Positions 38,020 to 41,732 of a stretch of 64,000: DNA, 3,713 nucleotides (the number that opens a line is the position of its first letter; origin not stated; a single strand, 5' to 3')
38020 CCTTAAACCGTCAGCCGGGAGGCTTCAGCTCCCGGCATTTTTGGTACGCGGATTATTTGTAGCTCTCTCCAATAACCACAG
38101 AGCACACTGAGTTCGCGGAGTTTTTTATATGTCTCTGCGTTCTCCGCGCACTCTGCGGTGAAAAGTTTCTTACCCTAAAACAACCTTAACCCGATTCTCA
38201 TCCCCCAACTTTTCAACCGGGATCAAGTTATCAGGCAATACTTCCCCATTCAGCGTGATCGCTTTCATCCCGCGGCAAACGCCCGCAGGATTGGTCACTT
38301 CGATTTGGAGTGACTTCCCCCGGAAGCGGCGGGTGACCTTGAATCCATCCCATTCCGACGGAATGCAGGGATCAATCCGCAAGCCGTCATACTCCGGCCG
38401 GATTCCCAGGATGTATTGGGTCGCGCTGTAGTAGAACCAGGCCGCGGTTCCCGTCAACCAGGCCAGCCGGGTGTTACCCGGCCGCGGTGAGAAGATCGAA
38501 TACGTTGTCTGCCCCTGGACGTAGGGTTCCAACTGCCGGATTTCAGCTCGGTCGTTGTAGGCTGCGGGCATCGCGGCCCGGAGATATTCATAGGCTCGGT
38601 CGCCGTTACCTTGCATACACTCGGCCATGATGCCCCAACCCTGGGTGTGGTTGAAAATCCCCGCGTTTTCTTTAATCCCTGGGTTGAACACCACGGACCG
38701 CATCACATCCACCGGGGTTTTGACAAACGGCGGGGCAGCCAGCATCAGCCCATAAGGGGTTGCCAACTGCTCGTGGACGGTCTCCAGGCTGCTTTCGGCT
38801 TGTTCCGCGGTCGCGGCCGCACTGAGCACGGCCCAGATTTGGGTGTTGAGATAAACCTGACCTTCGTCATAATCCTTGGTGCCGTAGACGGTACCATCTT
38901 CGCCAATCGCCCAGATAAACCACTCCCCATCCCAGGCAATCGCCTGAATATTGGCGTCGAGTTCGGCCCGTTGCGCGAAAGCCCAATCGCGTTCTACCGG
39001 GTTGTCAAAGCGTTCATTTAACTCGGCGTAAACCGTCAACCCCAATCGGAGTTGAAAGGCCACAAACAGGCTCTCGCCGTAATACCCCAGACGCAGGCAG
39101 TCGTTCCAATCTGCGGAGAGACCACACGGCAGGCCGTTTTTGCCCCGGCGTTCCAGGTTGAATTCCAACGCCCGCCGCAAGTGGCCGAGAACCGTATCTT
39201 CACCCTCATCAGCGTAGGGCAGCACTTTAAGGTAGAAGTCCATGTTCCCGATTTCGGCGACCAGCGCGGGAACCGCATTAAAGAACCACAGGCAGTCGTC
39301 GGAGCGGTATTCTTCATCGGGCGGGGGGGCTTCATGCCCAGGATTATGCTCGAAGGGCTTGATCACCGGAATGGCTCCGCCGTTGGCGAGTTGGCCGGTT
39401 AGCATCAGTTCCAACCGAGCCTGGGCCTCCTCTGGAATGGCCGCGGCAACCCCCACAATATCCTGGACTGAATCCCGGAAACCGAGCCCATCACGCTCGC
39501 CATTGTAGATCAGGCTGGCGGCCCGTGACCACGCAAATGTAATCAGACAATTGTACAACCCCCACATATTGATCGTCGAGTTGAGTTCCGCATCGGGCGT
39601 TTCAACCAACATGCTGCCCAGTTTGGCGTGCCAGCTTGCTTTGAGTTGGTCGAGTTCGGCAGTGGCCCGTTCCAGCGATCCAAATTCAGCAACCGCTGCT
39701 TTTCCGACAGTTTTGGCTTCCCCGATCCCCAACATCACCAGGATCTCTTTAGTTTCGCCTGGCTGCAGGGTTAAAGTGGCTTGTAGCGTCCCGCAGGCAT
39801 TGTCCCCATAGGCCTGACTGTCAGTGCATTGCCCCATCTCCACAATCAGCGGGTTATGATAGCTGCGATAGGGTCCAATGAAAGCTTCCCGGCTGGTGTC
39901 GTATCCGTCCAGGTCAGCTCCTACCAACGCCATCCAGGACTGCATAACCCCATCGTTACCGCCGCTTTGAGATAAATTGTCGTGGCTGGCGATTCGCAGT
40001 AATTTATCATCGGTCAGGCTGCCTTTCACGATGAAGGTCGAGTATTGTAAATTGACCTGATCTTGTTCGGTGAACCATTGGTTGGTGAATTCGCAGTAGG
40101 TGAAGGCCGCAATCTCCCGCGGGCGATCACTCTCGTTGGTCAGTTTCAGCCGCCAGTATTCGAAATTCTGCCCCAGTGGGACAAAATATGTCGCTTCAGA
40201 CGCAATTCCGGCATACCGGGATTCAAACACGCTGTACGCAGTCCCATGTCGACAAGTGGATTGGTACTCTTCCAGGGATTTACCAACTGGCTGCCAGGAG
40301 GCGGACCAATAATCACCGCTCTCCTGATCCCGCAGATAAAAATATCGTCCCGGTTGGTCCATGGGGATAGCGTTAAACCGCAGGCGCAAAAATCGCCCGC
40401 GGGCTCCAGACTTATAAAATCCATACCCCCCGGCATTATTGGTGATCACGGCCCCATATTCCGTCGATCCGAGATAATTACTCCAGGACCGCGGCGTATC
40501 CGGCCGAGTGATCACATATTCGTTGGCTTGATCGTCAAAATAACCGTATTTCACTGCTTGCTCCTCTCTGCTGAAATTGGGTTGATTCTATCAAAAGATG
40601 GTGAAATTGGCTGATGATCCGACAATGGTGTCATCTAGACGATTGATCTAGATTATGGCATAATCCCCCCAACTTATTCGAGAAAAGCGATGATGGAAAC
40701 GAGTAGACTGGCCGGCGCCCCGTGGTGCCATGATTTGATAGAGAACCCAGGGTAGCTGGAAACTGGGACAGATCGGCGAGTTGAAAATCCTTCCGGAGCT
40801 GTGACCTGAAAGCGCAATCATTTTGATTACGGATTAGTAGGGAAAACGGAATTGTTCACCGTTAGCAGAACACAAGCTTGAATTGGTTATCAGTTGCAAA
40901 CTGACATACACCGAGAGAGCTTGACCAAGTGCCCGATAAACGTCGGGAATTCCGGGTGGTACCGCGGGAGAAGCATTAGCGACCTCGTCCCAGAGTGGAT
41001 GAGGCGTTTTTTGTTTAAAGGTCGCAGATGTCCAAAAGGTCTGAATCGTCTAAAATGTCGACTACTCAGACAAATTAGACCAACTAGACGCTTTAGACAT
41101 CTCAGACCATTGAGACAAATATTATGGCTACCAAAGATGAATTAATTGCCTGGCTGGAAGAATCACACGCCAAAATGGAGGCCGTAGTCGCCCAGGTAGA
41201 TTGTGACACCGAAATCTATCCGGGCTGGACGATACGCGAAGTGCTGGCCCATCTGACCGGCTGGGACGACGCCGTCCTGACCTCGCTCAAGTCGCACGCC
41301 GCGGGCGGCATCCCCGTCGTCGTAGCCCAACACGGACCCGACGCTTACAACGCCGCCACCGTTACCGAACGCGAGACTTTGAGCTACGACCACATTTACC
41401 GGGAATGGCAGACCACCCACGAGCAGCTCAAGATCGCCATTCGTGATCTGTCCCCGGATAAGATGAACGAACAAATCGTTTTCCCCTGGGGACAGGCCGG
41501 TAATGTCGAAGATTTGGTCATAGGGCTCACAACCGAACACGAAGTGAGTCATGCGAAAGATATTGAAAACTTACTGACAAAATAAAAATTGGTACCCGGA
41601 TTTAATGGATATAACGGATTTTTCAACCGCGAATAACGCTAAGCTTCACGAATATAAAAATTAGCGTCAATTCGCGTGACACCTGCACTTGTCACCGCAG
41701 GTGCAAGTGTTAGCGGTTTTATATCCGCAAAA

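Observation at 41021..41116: Exact 9-bp-periodic GTC/GAC array forming a ~96-bp imperfect palindrome between the T-box terminator and the next start codon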

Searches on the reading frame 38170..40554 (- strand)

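Call 6: search_protein_families(library=pfam, proteins=[window:38170-40554:-])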
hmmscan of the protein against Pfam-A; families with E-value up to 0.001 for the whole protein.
window:38170-40554:- (794 aa): 3 families
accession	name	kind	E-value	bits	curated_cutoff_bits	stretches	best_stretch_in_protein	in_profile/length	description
PF17167.11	Glyco_hydro_94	-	9.3e-119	397.3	27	1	308-717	2-420/420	Glycosyl hydrolase 94 superfamily, catalytic domain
PF06165.18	GH94_b-supersand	-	4.7e-80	269.1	23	1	21-276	1-251/251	Glycosyl hydrolase 94, supersandwich domain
PF03633.20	Glyco_hydro_65C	-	1.9e-06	28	22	1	719-754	2-37/62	Glycosyl hydrolase family 65, C-terminal domain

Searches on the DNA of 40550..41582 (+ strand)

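Call 4: search_rna_families(source=window, start=40550, end=41250, threshold=evalue, max_evalue=1, show_alignments=2)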
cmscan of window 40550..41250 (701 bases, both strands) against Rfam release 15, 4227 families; matches with E-value up to 1: 1.
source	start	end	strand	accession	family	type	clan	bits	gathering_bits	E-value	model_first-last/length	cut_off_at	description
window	40681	40995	+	RF00230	T-box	Cis-reg; leader;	-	78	93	3.8e-17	1-219/219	no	T-box leader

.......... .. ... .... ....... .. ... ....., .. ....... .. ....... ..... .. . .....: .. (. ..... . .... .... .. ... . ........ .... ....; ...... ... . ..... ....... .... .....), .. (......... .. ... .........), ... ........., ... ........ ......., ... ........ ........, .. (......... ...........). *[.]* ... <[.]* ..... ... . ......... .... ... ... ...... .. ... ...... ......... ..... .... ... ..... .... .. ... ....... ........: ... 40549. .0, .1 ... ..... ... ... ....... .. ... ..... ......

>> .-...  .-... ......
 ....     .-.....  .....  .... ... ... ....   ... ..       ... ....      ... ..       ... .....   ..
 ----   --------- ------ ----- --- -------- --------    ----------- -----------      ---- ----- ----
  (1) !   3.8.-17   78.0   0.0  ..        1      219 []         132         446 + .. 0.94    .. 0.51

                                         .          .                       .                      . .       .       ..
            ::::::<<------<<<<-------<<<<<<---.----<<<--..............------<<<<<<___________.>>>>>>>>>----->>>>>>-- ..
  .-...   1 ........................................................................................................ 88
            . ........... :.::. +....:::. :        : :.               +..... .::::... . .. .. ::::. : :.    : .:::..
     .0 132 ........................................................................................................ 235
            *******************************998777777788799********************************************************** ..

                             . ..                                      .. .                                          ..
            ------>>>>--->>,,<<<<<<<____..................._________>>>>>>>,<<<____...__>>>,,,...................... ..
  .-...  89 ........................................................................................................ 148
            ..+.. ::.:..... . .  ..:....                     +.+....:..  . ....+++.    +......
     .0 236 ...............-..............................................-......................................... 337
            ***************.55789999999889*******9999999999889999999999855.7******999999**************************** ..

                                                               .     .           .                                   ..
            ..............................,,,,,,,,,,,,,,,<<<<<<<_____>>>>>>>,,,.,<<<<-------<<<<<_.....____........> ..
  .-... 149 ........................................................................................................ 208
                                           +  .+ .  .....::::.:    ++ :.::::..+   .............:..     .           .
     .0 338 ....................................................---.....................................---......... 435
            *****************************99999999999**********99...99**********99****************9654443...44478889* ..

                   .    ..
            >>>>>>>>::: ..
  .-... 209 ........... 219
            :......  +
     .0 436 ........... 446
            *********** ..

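Call 25: search_rna_families(sources=[L010, L011, L071, L016, L013, L070, L015, L072, L018, L073, L074, L120, L014, L019, L075, L076], threshold=evalue, max_evalue=0.001)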
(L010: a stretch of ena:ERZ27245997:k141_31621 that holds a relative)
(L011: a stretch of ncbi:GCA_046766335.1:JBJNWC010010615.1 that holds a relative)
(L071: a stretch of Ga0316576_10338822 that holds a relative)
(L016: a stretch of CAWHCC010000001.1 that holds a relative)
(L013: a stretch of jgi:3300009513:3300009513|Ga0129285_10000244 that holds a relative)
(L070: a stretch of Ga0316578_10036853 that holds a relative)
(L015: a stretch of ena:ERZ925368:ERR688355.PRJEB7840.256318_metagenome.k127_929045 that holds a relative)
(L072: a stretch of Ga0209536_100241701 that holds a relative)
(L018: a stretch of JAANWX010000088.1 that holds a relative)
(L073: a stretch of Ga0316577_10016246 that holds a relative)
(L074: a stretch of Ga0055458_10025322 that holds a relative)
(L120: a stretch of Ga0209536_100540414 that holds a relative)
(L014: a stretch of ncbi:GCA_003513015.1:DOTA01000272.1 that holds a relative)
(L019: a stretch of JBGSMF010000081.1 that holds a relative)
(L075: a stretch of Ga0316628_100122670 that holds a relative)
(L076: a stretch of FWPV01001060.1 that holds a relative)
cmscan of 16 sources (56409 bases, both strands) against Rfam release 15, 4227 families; matches with E-value up to 0.001: 12.
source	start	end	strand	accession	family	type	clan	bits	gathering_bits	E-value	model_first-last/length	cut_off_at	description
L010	444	718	+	RF00230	T-box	Cis-reg; leader;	-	92.2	93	7e-19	1-219/219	no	T-box leader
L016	2184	2469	+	RF00230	T-box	Cis-reg; leader;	-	81.1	93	4.9e-16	1-219/219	no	T-box leader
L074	31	352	+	RF00230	T-box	Cis-reg; leader;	-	80.7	93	6.3e-16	1-219/219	no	T-box leader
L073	2183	2463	+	RF00230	T-box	Cis-reg; leader;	-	79.2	93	1.5e-15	1-219/219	no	T-box leader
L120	580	860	+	RF00230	T-box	Cis-reg; leader;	-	79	93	1.7e-15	1-219/219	no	T-box leader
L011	2538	2886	+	RF00230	T-box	Cis-reg; leader;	-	72.2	93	9.9e-14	1-219/219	no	T-box leader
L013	2406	2883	+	RF00230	T-box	Cis-reg; leader;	-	66.8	93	2.4e-12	1-219/219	no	T-box leader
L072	1485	1792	+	RF00230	T-box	Cis-reg; leader;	-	66.8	93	2.4e-12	1-219/219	no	T-box leader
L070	681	1001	+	RF00230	T-box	Cis-reg; leader;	-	65.7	93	4.5e-12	1-219/219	no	T-box leader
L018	8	90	-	RF00005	tRNA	Gene; tRNA;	CL00001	54.4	29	5.5e-09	1-71/71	no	tRNA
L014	1890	2215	+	RF00230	T-box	Cis-reg; leader;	-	47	93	3e-07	1-219/219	no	T-box leader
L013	2902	3000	+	RF04099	MIR837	Gene; miRNA;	-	36.3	117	0.00099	1-122/122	no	MIR837 microRNA precursor family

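Call 81: search_dna_similar(query=window:41012-41123:+, collection=phages, mode=distant, max_evalue=0.01, max_rows=15)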
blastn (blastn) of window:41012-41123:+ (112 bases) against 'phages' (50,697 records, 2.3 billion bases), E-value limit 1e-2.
No match.

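Call 82: search_dna_similar(query=window:41012-41123:+, collection=plasmids, mode=distant, max_evalue=0.01, max_rows=15)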
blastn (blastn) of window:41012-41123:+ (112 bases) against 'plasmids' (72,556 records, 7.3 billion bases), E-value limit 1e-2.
No match.
